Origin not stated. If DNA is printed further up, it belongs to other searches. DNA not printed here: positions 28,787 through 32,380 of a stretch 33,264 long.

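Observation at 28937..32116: Single-ORF TrpE-TrpG-TrpD triple fusion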

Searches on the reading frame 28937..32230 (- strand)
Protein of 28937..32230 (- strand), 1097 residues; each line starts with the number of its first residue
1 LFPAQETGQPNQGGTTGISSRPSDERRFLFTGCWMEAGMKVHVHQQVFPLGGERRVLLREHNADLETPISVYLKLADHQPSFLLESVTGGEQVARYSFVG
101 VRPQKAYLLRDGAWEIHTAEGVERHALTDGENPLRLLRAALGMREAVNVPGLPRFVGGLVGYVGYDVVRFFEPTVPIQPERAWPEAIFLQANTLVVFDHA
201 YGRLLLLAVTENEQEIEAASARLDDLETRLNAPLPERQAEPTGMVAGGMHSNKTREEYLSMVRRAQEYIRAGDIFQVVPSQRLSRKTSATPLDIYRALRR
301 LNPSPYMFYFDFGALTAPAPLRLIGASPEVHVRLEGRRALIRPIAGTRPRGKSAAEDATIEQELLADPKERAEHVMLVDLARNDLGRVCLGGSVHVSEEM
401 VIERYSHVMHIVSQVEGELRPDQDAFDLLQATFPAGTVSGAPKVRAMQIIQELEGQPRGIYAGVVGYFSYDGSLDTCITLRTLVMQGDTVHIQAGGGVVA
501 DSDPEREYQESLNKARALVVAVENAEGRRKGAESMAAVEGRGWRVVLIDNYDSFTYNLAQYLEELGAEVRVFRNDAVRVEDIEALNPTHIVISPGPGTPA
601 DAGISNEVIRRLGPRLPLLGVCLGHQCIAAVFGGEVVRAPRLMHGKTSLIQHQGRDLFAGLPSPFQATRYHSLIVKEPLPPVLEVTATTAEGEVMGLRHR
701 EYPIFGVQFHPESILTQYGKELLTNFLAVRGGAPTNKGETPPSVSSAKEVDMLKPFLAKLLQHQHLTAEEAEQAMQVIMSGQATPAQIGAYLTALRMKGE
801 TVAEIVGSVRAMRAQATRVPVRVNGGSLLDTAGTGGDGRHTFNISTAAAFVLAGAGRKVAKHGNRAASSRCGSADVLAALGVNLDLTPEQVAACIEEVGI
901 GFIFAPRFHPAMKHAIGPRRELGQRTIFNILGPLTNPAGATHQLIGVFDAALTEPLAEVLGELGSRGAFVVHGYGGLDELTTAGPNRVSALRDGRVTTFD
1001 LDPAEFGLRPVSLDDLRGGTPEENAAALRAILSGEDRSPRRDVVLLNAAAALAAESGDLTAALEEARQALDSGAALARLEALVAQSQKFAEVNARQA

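Call 3: search_protein_families(library=pfam, proteins=[window:28937-32230:-])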
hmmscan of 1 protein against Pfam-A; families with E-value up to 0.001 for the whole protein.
window:28937-32230:- (1097 aa): 6 families
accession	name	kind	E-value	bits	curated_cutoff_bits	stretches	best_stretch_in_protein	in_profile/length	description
PF00425.24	Chorismate_bind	-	4.3e-94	315.3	27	1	255-514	2-257/257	chorismate binding enzyme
PF00591.27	Glycos_transf_3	-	7.4e-92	308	27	1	827-1076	3-253/253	Glycosyl transferase family, a/b domain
PF00117.34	GATase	-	2.5e-60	203.8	22.8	1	546-727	1-187/190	Glutamine amidotransferase class-I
PF04715.19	Anth_synt_I_N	-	1.7e-31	109.8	23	1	64-205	1-139/140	Anthranilate synthase component I, N terminal region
PF02885.22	Glycos_trans_3N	-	1e-25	89.7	26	1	754-816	1-63/63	Glycosyl transferase family, helical bundle domain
PF07722.19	Peptidase_C26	-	2.2e-08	34.6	20.5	1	614-712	104-219/219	Peptidase C26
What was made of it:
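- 30650..32116 (-): TrpE domain (aa 1-489): anthranilate synthase component I, with the Trp-feedback motifs LLES and NPSPYM. Pfam PF04715 + PF00425 (call 3).
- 28940..29977 (-): TrpD domain (aa 714-1059): anthranilate phosphoribosyltransferase with GTGGD, KHGNR and DE motifs. Pfam PF02885 + PF00591 (call 3).
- On Anthranilate phosphoribosyltransferase (TrpD, TIGR01245): PF02885 + PF00591 (call 3).
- Checked: Pfam (call 3; coordinates are in the 1097-aa frame, subtract 38 for the 1059-aa protein) finds five domains in order: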

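Call 4: search_protein_families(library=ncbifam, proteins=[window:28937-32230:-])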
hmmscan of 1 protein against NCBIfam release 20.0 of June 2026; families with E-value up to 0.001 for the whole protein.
window:28937-32230:- (1097 aa): 56 families (the best 25 are shown)
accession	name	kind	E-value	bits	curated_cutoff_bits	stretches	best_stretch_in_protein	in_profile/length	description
NF011201.0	PRK14607.1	equivalog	2.5e-209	696.4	670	1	544-1088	1-530/534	bifunctional anthranilate synthase component II/anthranilate phosphoribosyltransferase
TIGR00564.1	trpE_most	equivalog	5.3e-163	543.2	517.7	1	63-522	1-454/455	anthranilate synthase component I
NF010086.0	PRK13571.1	equivalog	1e-155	519.1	693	1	52-529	19-504/510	anthranilate synthase component I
TIGR01820.1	TrpE-arch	equivalog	8.3e-140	467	512.05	1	68-523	1-449/449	anthranilate synthase component I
NF010081.0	PRK13566.1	equivalog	2e-138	462.7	645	1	158-727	158-717/729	anthranilate synthase component I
NF007073.0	PRK09522.1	equivalog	1.2e-126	423.8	738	1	545-1085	4-530/531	bifunctional anthranilate synthase glutamate amidotransferase component TrpG/anthranilate phosphoribosyltransferase TrpD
TIGR01245.1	trpD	equivalog_domain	4.6e-126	420.6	199.05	1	758-1084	2-329/330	anthranilate phosphoribosyltransferase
TIGR01815.1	TrpE-clade3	equivalog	3.5e-120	402.1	739.15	1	158-720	146-695/717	anthranilate synthase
NF010087.0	PRK13572.1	equivalog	3.6e-106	355.4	580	1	63-523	6-432/435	anthranilate synthase component I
NF006563.0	PRK09070.1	equivalog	2.1e-105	353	514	1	78-523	22-445/447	aminodeoxychorismate synthase component I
TIGR01824.1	PabB-clade2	equivalog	2.5e-104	349.4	408.55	1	157-518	1-355/355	aminodeoxychorismate synthase, component I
NF004610.0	PRK05940.1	equivalog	6.1e-104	348.4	568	1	136-525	80-462/467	anthranilate synthase component I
NF010079.0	PRK13564.1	equivalog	2.5e-103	346.6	471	1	159-527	146-516/521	anthranilate synthase component 1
NF010089.0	PRK13574.1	equivalog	9.6e-103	344.4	527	1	77-522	22-418/421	anthranilate synthase component I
TIGR00565.1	trpE_proteo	equivalog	3.7e-91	306.5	494.65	1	160-525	130-496/498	anthranilate synthase component I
TIGR00553.1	pabB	equivalog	2.9e-87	292.9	328.4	1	159-517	1-328/329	aminodeoxychorismate synthase component I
NF005799.0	PRK07649.1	equivalog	8.9e-81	270.1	327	1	545-728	2-186/195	aminodeoxychorismate/anthranilate synthase component II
TIGR00566.1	trpG_papA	subfamily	3.3e-72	242.3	121.05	1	545-728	2-191/192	glutamine amidotransferase of anthranilate synthase or aminodeoxychorismate synthase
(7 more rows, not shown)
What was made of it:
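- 30650..32116 (-): TIGR00564 above its cut-off (call 4).
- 28940..29977 (-): TIGR01245 scores 421 against 199 (call 4).
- On Anthranilate synthase component I (TrpE, TIGR00564 trpE_most): 543.2 bits against a cut-off of 517.7, model positions 1-454 of 455 (call 4).
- On TrpG / PabA class-I glutamine amidotransferase (TIGR00566): 242.3 bits against 121.05 (call 4).
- On Anthranilate phosphoribosyltransferase (TrpD, TIGR01245): 420.6 bits against 199.05 (call 4).
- On Bifunctional TrpG/TrpD, PRK14607 type (NF011201): 696.4 bits against 670, model positions 1-530 of 534 (call 4).
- On Enteric bifunctional TrpG/TrpD (PRK09522): 423.8 bits against 738 (call 4).
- On Fused TrpE-TrpG anthranilate synthase (TIGR01815 TrpE-clade3; PRK13566): 402.1 against 739.15 and 462.7 against 645 (call 4).
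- Closest known: Enteric anthranilate synthase-PRT complex, TrpE2. Different: The G-D part scores below the enteric model's cut-off (424 against 738 bits, call 4), so it belongs to a different TrpGD lineage.
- Closest known: Bifunctional TrpG/TrpD of the PRK14607 type. Same: The G-D half scores above the curated cut-off (696 against 670, call 4).
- Closest known: Fused TrpE. Different: The window protein scores far below these models' cut-offs (402 against 739 and 463 against 645, call 4).
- Checked: NCBIfam (call 4) scores above the curated cut-offs: TrpE TIGR00564 543 bits against 517.7, TrpD TIGR01245 421 against 199, trpG_papA 242 against 121, and bifunctional TrpG/TrpD PRK14607 696 against 670.
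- It also passes the PRK14607 cut-off (call 4). PabB and PabA models also hit strongly (for example TIGR00553, PRK09070, PRK07649), because the families are close (call 4). All PabB models fall below theirs (call 4).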
